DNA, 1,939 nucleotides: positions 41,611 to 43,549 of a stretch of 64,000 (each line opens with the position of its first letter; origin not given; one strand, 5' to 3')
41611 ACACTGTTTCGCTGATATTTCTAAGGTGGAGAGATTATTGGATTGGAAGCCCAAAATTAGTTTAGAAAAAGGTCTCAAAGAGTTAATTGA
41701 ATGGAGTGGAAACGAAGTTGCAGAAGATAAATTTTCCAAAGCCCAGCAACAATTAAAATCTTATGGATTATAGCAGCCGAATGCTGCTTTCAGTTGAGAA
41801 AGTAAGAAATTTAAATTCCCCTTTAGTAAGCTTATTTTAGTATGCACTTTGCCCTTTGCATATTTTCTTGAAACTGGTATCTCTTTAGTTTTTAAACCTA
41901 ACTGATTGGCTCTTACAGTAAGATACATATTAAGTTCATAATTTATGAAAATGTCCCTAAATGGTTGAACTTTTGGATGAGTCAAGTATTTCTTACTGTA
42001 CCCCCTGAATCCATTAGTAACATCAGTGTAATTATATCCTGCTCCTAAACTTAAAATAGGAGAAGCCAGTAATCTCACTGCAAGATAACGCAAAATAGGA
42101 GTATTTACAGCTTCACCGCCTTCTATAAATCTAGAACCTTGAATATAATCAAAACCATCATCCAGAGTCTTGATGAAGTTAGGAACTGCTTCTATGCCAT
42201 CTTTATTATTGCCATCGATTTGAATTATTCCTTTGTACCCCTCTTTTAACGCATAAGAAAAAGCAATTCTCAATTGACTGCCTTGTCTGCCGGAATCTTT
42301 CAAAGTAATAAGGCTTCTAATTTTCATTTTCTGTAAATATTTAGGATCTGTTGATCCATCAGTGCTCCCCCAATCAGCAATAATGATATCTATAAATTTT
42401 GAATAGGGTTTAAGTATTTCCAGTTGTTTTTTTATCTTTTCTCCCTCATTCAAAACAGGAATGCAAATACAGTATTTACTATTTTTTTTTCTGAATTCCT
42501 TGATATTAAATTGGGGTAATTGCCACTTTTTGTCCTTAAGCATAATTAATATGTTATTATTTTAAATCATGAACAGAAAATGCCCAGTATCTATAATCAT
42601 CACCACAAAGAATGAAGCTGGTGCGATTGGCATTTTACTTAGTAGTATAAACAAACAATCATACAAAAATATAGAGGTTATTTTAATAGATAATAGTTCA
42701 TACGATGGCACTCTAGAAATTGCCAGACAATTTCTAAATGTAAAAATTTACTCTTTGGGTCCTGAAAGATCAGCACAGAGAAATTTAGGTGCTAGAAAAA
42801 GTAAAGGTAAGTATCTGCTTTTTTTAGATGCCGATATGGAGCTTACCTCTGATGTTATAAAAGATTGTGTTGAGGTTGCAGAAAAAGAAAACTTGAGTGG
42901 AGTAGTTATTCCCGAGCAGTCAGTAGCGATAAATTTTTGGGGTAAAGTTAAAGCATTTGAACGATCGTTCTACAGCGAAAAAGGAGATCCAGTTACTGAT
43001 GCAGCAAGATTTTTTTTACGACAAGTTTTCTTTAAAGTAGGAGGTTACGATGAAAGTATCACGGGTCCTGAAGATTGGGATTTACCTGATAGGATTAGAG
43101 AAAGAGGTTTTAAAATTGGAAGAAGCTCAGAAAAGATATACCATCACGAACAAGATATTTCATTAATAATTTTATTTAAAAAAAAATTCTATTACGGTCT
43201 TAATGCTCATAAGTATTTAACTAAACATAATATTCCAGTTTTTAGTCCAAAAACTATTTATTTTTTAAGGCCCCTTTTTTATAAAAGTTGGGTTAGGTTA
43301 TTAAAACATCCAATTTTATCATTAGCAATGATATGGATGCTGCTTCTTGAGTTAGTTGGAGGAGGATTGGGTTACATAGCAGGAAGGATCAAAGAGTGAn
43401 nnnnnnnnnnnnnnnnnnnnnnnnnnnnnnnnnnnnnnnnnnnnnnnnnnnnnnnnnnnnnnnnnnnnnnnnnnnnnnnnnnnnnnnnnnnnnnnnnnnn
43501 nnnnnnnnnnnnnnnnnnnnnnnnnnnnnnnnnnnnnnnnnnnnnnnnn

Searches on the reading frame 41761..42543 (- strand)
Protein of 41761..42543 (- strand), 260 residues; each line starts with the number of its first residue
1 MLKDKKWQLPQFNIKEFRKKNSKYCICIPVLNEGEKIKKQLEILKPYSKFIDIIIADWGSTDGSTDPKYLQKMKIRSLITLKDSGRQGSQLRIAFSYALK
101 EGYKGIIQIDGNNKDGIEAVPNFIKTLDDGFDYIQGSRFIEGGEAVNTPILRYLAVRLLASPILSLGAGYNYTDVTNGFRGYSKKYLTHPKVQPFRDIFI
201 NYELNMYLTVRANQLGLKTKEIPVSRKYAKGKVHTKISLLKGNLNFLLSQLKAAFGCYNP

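Call 50: search_protein_families(library=ncbifam, proteins=[window:41761-42543:-], max_evalue=0.00001)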
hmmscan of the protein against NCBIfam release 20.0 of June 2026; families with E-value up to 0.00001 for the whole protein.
window:41761-42543:- (260 aa): 3 families
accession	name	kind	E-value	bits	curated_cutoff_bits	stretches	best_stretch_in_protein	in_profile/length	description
TIGR04182.1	glyco_TIGR04182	equivalog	3.1e-09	36.6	325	1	24-244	2-208/293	S-layer glycoprotein N-glycosyltransferase AglJ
NF041391.1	DPhHxTase_Halo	equivalog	1.3e-07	30.8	375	1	93-247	58-202/213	dolichyl-phosphate hexose transferase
TIGR04283.1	glyco_like_mftF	equivalog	8.9e-06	25.4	182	0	26-98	3-71/221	TIGR04283 family arsenosugar biosynthesis glycosyltransferase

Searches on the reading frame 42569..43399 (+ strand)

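Call 50: search_protein_families(library=ncbifam, proteins=[window:42569-43399:+], max_evalue=0.00001)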
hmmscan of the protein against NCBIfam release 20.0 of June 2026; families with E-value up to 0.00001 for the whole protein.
window:42569-43399:+ (276 aa): 12 families
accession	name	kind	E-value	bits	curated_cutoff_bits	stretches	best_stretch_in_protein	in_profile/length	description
TIGR04283.1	glyco_like_mftF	equivalog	1.1e-25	90.5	182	1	7-191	1-183/221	TIGR04283 family arsenosugar biosynthesis glycosyltransferase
NF041875.1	EPS_EpsD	equivalog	4.5e-16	59.2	370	1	7-216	1-230/325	exopolysaccharide biosynthesis glycosyltransferase EpsD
TIGR03965.1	mycofact_glyco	equivalog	1.3e-13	50.6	280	1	145-221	232-308/467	mycofactocin biosynthesis glycosyltransferase MftF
NF007482.0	PRK10073.1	equivalog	9.2e-13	47.9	423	1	1-109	2-115/334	glycosyltransferase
NF047683.1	TeichurnBiosyTuaG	equivalog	1.8e-09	37.6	400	1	3-107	4-114/252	teichuronic acid biosynthesis protein TuaG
TIGR03469.1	HpnB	hypoth_equivalog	1.9e-09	37.1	379.25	1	6-55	45-95/386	hopene-associated glycosyltransferase HpnB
TIGR03111.1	glyc2_xrt_Gpos1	hypoth_equivalog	7.4e-08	31.6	363.95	1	7-116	51-172/439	TIGR03111 family XrtG-associated glycosyltransferase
NF045692.1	OglycostaseCruG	equivalog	1e-07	31.3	600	1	6-54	42-90/386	2'-O-glycosyltransferase CruG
NF050050.1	ProtGlycPglI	equivalog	1.4e-07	31.2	500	1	7-105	4-109/306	GalNAc(5)-diNAcBac-PP-undecaprenol beta-1,3-glucosyltransferase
TIGR03937.1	PgaC_IcaA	equivalog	6.3e-07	28.7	422.3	1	6-111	46-157/407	poly-beta-1,6-N-acetyl-D-glucosamine synthase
NF038299.1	EPS_HpsN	equivalog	1.1e-06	27.9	425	1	7-112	3-114/317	hormogonium polysaccharide biosynthesis glycosyltransferase HpsN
NF053739.1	GlytfEpsEBac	equivalog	1.7e-06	27.2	450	0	7-57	3-53/265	glycosyltransferase EpsE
